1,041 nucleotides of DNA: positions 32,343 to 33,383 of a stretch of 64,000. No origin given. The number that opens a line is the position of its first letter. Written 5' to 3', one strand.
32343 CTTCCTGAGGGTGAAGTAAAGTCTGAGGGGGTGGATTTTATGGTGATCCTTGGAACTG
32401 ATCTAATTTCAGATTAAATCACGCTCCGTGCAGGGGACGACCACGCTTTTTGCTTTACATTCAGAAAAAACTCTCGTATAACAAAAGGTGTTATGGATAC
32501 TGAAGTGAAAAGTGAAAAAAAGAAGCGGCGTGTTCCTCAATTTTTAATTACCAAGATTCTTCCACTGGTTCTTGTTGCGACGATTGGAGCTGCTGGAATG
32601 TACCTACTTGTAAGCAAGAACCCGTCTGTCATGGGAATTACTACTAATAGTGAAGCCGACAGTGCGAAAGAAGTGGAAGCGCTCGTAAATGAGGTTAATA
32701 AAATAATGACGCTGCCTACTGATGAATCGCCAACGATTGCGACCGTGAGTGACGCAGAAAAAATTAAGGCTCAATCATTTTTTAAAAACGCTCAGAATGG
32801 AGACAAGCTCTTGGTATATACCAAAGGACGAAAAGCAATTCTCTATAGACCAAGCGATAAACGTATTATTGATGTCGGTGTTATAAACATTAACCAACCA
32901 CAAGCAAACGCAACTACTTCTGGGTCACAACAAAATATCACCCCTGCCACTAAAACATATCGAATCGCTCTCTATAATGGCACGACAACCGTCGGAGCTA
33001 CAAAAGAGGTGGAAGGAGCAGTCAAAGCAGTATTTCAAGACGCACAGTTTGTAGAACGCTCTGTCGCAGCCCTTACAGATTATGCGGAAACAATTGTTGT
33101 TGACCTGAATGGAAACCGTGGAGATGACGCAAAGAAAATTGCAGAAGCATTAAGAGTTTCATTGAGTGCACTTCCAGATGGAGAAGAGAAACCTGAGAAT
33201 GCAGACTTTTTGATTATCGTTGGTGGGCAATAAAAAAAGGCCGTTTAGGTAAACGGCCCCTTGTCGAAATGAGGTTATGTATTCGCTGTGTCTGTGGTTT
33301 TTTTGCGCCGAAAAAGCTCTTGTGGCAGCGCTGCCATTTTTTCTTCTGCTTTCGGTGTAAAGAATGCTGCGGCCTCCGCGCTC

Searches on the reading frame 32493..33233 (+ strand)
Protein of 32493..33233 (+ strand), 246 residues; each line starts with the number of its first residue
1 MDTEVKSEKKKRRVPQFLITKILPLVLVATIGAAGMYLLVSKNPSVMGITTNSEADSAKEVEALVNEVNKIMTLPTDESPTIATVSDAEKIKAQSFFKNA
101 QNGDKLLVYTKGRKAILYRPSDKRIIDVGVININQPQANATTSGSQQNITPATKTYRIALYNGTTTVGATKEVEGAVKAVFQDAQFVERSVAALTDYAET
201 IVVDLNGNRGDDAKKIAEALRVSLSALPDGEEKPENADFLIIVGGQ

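Call 4: search_protein_families(library=pfam, proteins=[window:32493-33233:+], max_evalue=0.1)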
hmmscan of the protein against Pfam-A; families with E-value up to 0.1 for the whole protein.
window:32493-33233:+ (246 aa): 1 family
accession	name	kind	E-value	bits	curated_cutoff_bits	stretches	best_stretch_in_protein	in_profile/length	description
PF13399.11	LytR_C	-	0.0028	19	22.2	1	156-243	2-82/86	LytR cell envelope-related transcriptional attenuator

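Call 5: search_protein_families(library=ncbifam, proteins=[window:32493-33233:+], max_evalue=0.1)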
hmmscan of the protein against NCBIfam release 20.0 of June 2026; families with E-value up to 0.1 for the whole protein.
window:32493-33233:+ (246 aa): 1 family
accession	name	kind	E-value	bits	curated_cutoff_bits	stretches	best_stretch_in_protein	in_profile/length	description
NF003725.0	PRK05329.2-4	equivalog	0.013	14.4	345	1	174-226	123-175/429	glycerol-3-phosphate dehydrogenase subunit GlpB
